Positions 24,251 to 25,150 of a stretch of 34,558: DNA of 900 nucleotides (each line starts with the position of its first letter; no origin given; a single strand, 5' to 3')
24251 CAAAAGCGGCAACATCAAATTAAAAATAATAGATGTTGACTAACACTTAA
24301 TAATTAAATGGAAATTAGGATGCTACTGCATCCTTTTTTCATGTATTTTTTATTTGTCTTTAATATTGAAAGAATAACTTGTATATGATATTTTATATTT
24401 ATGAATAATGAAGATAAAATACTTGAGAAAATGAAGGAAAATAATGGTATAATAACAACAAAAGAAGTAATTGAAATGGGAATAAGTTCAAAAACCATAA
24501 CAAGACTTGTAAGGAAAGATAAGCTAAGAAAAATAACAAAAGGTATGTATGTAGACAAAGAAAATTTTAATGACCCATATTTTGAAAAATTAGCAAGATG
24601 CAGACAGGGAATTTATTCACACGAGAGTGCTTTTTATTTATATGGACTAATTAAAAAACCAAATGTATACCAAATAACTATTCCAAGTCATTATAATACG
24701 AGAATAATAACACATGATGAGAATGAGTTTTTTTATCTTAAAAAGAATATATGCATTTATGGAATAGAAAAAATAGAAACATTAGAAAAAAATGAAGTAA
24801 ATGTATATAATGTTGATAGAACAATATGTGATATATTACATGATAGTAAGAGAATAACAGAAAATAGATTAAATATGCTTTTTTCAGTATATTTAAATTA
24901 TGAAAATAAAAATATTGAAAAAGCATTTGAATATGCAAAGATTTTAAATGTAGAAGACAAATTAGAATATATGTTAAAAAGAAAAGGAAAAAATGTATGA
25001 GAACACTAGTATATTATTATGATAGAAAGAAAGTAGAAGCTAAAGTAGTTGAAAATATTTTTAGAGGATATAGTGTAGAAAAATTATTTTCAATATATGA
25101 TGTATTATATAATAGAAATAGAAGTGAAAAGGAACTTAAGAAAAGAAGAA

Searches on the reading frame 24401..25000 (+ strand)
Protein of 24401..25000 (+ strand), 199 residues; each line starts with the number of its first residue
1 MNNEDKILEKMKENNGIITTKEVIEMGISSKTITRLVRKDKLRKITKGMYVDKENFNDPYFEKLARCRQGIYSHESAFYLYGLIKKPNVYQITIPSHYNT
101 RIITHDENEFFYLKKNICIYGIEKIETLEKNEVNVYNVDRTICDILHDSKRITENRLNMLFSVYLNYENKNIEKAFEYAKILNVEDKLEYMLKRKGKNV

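Call 3: search_protein_families(library=pfam, proteins=[window:24401-25000:+], max_evalue=1)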
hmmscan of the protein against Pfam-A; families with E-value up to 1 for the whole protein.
window:24401-25000:+ (199 aa): 3 families
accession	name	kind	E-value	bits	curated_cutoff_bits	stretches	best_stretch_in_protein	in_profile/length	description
PF13338.12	AbiEi_4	-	9.2e-10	38.9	25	1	13-51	9-47/49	Transcriptional regulator, AbiEi antitoxin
PF12728.13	HTH_17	-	0.093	13.5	27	1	19-54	3-41/51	Helix-turn-helix domain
PF17194.10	AbiEi_3_N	-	0.19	12.2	26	1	17-53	17-53/93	Transcriptional regulator, AbiEi antitoxin N-terminal domain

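Call 4: search_protein_families(library=ncbifam, proteins=[window:24401-25000:+], max_evalue=1)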
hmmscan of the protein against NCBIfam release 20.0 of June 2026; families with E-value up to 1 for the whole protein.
window:24401-25000:+ (199 aa): 1 family
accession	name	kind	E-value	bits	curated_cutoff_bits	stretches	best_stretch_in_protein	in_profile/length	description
NF047376.1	TAA_AbiEi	equivalog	0.0058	16.3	150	1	30-94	39-109/172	type IV toxin-antitoxin system AbiEi family antitoxin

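Call 5: search_protein_families(library=padloc, proteins=[window:24401-25000:+], max_evalue=1)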
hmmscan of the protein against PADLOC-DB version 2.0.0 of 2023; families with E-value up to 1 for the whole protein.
window:24401-25000:+ (199 aa): 25 families
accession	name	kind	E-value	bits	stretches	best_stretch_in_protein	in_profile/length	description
PDLC02225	AbiEi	-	1.2e-47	160.2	1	1-192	4-191/198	AbiEi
PDLC02248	AbiEi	-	8.6e-27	92.1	1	1-190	1-192/198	AbiEi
PDLC02265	AbiEi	-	1.7e-23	81.4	1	5-192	4-194/198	AbiEi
PDLC02245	AbiEi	-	6.9e-19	66.3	1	9-189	4-187/194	AbiEi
PDLC02275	AbiEi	-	2.8e-17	61.3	1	7-187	2-176/184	AbiEi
PDLC02239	AbiEi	-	9.3e-15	52.8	1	16-188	10-186/195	AbiEi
PDLC02283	AbiEi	-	2.5e-14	51.5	1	6-185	8-190/201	AbiEi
PDLC02262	AbiEi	-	7.4e-14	49.8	1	8-192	18-202/206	AbiEi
PDLC02249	AbiEi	-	1.1e-12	46.2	1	3-147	4-143/184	AbiEi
PDLC02253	AbiEi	-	2.7e-12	44.8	1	1-103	1-104/112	AbiEi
PDLC02228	AbiEi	-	8.7e-12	42.8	1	4-151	27-165/216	AbiEi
PDLC02263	AbiEi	-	1e-11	43.2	1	5-189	51-238/244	AbiEi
PDLC02238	AbiEi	-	1.5e-11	42.4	1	17-191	2-174/180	AbiEi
PDLC02260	AbiEi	-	8e-09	33.4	1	4-101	4-106/131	AbiEi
PDLC02272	AbiEi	-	2.6e-07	28.6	1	28-181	28-181/200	AbiEi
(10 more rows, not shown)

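Call 15: find_homologous_proteins(query=window:24401-25000:+)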
Query window:24401-25000:+ (199 aa): 80 proteins with E <= 0.001 among 228 candidates.
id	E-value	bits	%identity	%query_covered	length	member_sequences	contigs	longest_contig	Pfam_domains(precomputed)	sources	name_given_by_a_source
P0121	2.3e-122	424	98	100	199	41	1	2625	PF13338.13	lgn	-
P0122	1.4e-105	369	84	100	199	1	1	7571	PF13338.13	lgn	-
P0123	1.5e-64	235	61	94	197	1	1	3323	PF13338.13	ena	-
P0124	7.2e-39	152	41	94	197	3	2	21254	PF13338.13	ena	-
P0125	1.8e-37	147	42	95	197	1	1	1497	PF13338.13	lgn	-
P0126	3.9e-37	146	40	94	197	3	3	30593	PF13338.13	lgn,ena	-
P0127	2.8e-36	143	39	94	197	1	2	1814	PF13338.13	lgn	-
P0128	2.4e-35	140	38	94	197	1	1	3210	PF13338.13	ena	-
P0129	3.7e-35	139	38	94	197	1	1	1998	PF13338.13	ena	-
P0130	1.2e-31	128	51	65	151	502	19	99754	PF13338.13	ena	-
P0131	1.6e-31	128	50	65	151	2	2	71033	PF13338.13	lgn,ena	-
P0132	4.2e-31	126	50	65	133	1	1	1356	PF13338.13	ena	-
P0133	6.1e-31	126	50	65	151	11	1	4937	PF13338.13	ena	-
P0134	6.5e-31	126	50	65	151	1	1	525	PF13338.13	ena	-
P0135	1.1e-30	125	49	65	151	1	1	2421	PF13338.13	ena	-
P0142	2.1e-23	101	35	95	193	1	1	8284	PF13338.13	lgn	-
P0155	9.9e-21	92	31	94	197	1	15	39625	-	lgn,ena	-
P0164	3.3e-20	91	32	88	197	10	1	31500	PF13338.13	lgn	-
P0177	8.2e-19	86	29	95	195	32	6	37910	PF20217.4,PF13338.13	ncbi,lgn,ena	-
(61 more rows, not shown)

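Call 16: find_encoding_contigs(protein=P0122, flank=8000, max_places=2)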
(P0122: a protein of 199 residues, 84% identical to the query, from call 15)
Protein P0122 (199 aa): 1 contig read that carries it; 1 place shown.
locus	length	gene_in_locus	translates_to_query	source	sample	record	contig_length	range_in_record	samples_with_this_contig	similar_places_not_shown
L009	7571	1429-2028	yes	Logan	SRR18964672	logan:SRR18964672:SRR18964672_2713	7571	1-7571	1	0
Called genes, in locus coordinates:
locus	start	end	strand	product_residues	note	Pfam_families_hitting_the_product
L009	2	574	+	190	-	?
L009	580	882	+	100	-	PF01541:GIY-YIG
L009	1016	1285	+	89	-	-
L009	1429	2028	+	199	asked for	PF13338:AbiEi_4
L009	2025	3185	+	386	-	-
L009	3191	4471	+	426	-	-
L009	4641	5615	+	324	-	PF13793:Pribosyltran_N, PF00156:Pribosyltran, PF14572:Pribosyl_synth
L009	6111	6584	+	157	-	-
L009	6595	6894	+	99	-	-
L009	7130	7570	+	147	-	?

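Call 17: find_encoding_contigs(protein=P0123, flank=8000, max_places=2)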
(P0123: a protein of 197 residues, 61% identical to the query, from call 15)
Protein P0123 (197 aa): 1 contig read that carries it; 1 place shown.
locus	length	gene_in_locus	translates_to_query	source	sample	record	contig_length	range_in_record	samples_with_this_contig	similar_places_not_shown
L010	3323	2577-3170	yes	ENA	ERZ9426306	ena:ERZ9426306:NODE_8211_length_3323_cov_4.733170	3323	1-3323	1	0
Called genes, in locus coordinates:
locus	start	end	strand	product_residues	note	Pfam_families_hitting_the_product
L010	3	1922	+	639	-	?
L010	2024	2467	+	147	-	-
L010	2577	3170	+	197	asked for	PF13338:AbiEi_4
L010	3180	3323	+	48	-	?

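Call 18: find_encoding_contigs(protein=P0124, flank=8000, max_places=3)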
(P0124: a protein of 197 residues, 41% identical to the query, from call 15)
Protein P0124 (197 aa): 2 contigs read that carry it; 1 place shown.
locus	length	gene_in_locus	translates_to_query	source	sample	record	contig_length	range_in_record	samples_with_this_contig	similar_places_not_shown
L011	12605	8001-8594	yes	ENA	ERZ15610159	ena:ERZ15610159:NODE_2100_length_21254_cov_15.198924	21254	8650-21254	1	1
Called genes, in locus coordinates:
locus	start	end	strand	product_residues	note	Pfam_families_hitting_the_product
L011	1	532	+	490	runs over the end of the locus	PF01425:Amidase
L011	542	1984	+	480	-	PF02934:GatB_N, PF02637:GatB_Yqey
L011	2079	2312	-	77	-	-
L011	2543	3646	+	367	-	-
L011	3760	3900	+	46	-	-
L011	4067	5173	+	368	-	-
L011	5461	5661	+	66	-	PF11007:CotJA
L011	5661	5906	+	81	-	PF12652:CotJB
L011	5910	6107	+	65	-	PF05067:Mn_catalase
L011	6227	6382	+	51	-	-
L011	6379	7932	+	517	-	PF00239:Resolvase, PF07508:Recombinase, PF13408:Zn_ribbon_recom (weak)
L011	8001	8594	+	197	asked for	PF13338:AbiEi_4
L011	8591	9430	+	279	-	PF08843:AbiEii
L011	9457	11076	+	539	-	-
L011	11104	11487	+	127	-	PF05067:Mn_catalase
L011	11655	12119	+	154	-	-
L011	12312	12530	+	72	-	-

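Call 19: find_encoding_contigs(protein=P0130, flank=8000, max_places=3)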
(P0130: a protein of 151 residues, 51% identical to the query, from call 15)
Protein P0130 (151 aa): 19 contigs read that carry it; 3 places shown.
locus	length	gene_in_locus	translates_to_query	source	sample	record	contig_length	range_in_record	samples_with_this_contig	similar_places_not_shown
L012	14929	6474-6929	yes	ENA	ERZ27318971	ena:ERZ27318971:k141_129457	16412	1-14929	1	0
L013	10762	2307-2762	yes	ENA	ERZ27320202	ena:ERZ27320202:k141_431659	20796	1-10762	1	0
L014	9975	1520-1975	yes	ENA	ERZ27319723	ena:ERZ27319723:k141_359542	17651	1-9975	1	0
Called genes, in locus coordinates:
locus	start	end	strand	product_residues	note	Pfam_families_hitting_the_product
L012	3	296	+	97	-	?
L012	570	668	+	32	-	-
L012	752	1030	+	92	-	PF01588:tRNA_bind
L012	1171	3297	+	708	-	PF03483:B3_4, PF03484:B5, PF17759:tRNA_synthFbeta, PF03147:FDX-ACB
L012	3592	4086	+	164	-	PF01073:3Beta_HSD (weak), PF01370:Epimerase, PF07993:NAD_binding_4 (weak), PF16363:GDP_Man_Dehyd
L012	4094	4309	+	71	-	PF16363:GDP_Man_Dehyd (weak)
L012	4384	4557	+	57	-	PF01987:AIM24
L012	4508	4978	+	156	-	PF01987:AIM24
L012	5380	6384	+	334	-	-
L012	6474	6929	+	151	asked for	PF13338:AbiEi_4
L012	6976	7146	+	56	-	-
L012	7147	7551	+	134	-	PF00690:Cation_ATPase_N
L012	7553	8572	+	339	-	PF00122:E1-E2_ATPase, PF13246:Cation_ATPase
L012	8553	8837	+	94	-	PF00702:Hydrolase (weak)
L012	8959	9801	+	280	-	PF00689:Cation_ATPase_C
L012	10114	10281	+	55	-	-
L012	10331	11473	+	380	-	PF10110:GPDPase_memb, PF03009:GDPD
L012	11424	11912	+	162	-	-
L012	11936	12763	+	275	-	PF01515:PTA_PTB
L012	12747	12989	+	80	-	PF01515:PTA_PTB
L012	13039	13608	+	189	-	PF02525:Flavodoxin_2, PF03358:FMN_red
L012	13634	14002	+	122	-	PF03013:Pyr_excise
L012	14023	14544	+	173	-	PF01661:Macro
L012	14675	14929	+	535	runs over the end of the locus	PF12161:HsdM_N, PF02384:N6_Mtase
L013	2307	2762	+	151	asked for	PF13338:AbiEi_4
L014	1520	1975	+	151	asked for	PF13338:AbiEi_4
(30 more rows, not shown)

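Call 61: search_solved_structures(query=window:24401-25000:+, max_evalue=1, show_alignments=2)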
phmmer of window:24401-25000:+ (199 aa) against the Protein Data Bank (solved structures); distinct sequences matched with E-value up to 1: 3.
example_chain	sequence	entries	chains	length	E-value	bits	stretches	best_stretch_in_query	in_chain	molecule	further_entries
9hlo_A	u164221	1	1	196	1.4e-20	77.1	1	3-192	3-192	Abortive infection protein AbiGI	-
6y8q_A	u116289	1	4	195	2.5e-20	76.3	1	5-192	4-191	Abortive phage infection protein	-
8fmw_AR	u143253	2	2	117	0.12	15.4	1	122-181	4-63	50S ribosomal protein L19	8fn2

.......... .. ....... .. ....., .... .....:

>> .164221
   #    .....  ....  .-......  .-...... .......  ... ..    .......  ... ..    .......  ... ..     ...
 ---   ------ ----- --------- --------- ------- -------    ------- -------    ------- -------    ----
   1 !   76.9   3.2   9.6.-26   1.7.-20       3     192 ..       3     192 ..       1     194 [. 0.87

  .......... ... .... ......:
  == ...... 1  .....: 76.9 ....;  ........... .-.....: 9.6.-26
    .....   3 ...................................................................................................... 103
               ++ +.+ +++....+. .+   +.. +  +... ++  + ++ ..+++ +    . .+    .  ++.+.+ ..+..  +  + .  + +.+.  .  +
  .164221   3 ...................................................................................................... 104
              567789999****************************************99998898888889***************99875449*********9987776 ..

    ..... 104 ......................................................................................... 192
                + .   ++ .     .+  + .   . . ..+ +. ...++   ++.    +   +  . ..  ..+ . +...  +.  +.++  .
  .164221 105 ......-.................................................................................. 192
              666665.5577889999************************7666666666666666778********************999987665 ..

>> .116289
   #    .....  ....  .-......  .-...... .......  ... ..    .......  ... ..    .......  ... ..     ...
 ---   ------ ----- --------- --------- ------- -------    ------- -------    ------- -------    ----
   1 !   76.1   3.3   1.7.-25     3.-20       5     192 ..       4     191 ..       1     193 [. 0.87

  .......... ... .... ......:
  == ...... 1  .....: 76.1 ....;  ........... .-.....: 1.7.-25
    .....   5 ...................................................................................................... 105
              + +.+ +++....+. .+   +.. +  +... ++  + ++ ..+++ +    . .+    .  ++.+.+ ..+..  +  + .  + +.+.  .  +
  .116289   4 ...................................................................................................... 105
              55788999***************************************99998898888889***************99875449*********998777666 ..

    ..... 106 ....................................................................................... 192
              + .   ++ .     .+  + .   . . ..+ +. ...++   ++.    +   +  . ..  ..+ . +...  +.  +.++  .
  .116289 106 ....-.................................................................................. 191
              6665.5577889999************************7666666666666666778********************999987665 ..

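Call 62: search_dna_similar(query=window:24401-25000:+, collection=phages, mode=protein, max_rows=10)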
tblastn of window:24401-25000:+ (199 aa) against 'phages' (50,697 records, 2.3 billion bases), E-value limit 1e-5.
Records with a match: 13; places in all: 13; records where one place covers at least 80% of the query: 9.
Best place of each record, by identity: <60% 13.
By first word of the organism name: Mycoplasma 7; Bacteriophage 3; Streptococcus 3.
By host as written in the record: - 3; Mycoplasma anatis MYCAV787 1; Mycoplasma anatis MYCAV786 1; Mycoplasma anatis MYCAV788 1; Mycoplasma anserisalpingitidis MYCAV94 1; Streptococcus gallolyticus BSJ31 1; Streptococcus gallolyticus BSJ27 1; Streptococcus suis ZKB4 1; and 3 more.
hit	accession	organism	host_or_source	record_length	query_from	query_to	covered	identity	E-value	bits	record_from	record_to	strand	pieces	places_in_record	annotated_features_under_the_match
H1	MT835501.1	Bacteriophage sp.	human fecal samples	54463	1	193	97%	29.9%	5e-20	92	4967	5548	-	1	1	record has no annotation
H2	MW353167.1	Mycoplasma phage sp.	Mycoplasma anatis MYCAV787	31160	1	183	92%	30.5%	4e-19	90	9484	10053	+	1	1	hypothetical protein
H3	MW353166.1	Mycoplasma phage sp.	Mycoplasma anatis MYCAV786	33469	1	183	92%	30.5%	4e-19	90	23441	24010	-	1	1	hypothetical protein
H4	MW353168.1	Mycoplasma phage sp.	Mycoplasma anatis MYCAV788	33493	1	183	92%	30.5%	4e-19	90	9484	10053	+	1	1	hypothetical protein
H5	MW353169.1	Mycoplasma phage sp.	Mycoplasma anserisalpingitidis MYCAV94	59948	7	183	89%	31.4%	2e-18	88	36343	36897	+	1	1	hypothetical protein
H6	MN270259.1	Streptococcus phage phi-SgaBSJ31_rum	Streptococcus gallolyticus BSJ31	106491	1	193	97%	28.4%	1e-15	80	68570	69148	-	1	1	abortive infection protein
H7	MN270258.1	Streptococcus phage phi-SgaBSJ27_rum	Streptococcus gallolyticus BSJ27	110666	1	193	97%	28.4%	1e-15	80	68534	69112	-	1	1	abortive infection protein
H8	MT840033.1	Bacteriophage sp.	human fecal samples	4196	1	193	97%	28.1%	4e-18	87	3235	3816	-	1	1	record has no annotation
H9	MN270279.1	Streptococcus phage phi-SsuZKB4_rum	Streptococcus suis ZKB4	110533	1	193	97%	27.8%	1e-16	83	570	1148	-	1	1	abortive infection protein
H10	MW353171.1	Mycoplasma phage sp.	Mycoplasma anserisalpingitidis MYCAV221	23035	7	152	73%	32.2%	1e-18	88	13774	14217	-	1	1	hypothetical protein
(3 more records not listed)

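Call 63: search_dna_similar(query=window:24401-25000:+, collection=plasmids, mode=protein, max_rows=12)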
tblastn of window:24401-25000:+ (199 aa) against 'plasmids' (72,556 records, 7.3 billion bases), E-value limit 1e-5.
Records with a match: 289; places in all: 294; records where one place covers at least 80% of the query: 289.
Best place of each record, by identity: <60% 289.
By first word of the organism name: Enterococcus 263; Lactobacillus 6; Streptococcus 4; Carnobacterium 3; Lactiplantibacillus 3; Leptotrichia 2; Clostridium 2; Vescimonas 1; Acetoanaerobium 1; Subdoligranulum 1; and 3 more.
By predicted mobility (MOB-suite, as given by PLSDB): conjugative 205; non-mobilizable 56; mobilizable 28.
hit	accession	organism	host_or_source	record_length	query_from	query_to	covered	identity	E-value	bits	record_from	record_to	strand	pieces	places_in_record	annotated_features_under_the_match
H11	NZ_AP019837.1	Leptotrichia wadei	-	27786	1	189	95%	33.3%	5e-19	91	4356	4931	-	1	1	type IV toxin-antitoxin system AbiEi family antitoxin ...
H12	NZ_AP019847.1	Leptotrichia hongkongensis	-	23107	1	189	95%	32.3%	4e-18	88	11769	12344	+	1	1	type IV toxin-antitoxin system AbiEi family antitoxin ...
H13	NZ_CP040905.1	Enterococcus faecium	retail chicken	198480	1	191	96%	30.9%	5e-17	86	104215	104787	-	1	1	type IV toxin-antitoxin system AbiEi family antitoxin ...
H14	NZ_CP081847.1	Enterococcus raffinosus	Homo sapiens,feces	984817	5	188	92%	31.8%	2e-17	87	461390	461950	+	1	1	type IV toxin-antitoxin system AbiEi family antitoxin ...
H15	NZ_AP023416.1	Vescimonas fastidiosa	Homo sapiens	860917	1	191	96%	29.9%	3e-17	86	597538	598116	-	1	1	AbiEi antitoxin N-terminal domain-containing protein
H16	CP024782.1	Lactobacillus johnsonii pf01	pig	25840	11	188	89%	32.1%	2e-18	89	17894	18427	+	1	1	record has no annotation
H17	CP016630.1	Lactobacillus johnsonii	Homo sapiens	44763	11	188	89%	32.1%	2e-18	89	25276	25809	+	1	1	hypothetical protein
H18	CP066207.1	Enterococcus faecium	Homo sapiens,Rectal swab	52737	4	193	95%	29.9%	4e-16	83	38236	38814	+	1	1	type IV toxin-antitoxin system AbiEi family antitoxin ...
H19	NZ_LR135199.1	Enterococcus faecium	-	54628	4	193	95%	29.9%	4e-16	83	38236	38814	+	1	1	type IV toxin-antitoxin system AbiEi family antitoxin ...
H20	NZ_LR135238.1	Enterococcus faecium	-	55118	4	193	95%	29.9%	4e-16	83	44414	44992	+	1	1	type IV toxin-antitoxin system AbiEi family antitoxin ...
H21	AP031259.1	Enterococcus faecium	-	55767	4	193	95%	29.9%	4e-16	83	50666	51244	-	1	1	type IV toxin-antitoxin system AbiEi family antitoxin ...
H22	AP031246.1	Enterococcus faecium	-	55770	4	193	95%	29.9%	4e-16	83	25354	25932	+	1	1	type IV toxin-antitoxin system AbiEi family antitoxin ...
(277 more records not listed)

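Call 65: find_encoding_contigs(protein=P0126, flank=3000, max_places=2)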
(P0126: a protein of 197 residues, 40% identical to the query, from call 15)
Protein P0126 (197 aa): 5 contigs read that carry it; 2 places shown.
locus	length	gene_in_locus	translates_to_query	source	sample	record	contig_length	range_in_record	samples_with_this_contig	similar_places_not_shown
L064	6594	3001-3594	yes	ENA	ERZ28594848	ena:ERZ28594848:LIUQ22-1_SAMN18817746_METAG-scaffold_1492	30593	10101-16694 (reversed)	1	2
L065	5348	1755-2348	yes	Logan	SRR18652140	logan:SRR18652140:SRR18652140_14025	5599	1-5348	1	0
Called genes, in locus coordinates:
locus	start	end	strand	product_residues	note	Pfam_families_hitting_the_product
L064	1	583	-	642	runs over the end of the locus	PF00239:Resolvase, PF07508:Recombinase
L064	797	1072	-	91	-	-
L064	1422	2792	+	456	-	PF01938:TRAM, PF05958:tRNA_U5-meth_tr, PF02475:TRM5-TYW2_MTfase (weak), PF05175:MTS (faint), PF09445:Methyltransf_15 (weak), PF13847:Methyltransf_31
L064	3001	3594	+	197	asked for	PF13338:AbiEi_4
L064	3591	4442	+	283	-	PF08843:AbiEii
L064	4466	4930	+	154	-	-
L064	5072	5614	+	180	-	PF00293:NUDIX, PF14815:NUDIX_4 (faint)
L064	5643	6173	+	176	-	PF01931:NTPase_I-T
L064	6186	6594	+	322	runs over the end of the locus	PF09243:Rsm22, PF00398:RrnaAD (weak), PF05175:MTS (faint), PF13847:Methyltransf_31 (weak), PF08242:Methyltransf_12 (weak), PF13649:Methyltransf_25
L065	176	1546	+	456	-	PF01938:TRAM, PF05958:tRNA_U5-meth_tr, PF02475:TRM5-TYW2_MTfase (weak), PF05175:MTS (faint), PF09445:Methyltransf_15 (weak), PF13847:Methyltransf_31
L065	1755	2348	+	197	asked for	PF13338:AbiEi_4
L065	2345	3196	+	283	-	PF08843:AbiEii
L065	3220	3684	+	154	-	-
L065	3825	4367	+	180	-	PF00293:NUDIX, PF14815:NUDIX_4 (faint)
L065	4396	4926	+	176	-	PF01931:NTPase_I-T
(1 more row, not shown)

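Call 66: find_encoding_contigs(protein=P0142, flank=3000, max_places=2)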
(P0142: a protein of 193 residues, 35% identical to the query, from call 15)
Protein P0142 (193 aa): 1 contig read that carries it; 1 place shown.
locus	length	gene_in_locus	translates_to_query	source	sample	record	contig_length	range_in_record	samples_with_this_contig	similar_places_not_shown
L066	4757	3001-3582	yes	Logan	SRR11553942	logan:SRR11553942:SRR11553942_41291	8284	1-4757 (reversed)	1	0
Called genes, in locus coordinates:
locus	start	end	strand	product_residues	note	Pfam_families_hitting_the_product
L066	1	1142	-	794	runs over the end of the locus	PF00403:HMA, PF00122:E1-E2_ATPase, PF00702:Hydrolase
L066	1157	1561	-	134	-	PF01022:HTH_5, PF12840:HTH_20 (weak)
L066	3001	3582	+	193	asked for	PF13338:AbiEi_4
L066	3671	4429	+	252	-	PF08843:AbiEii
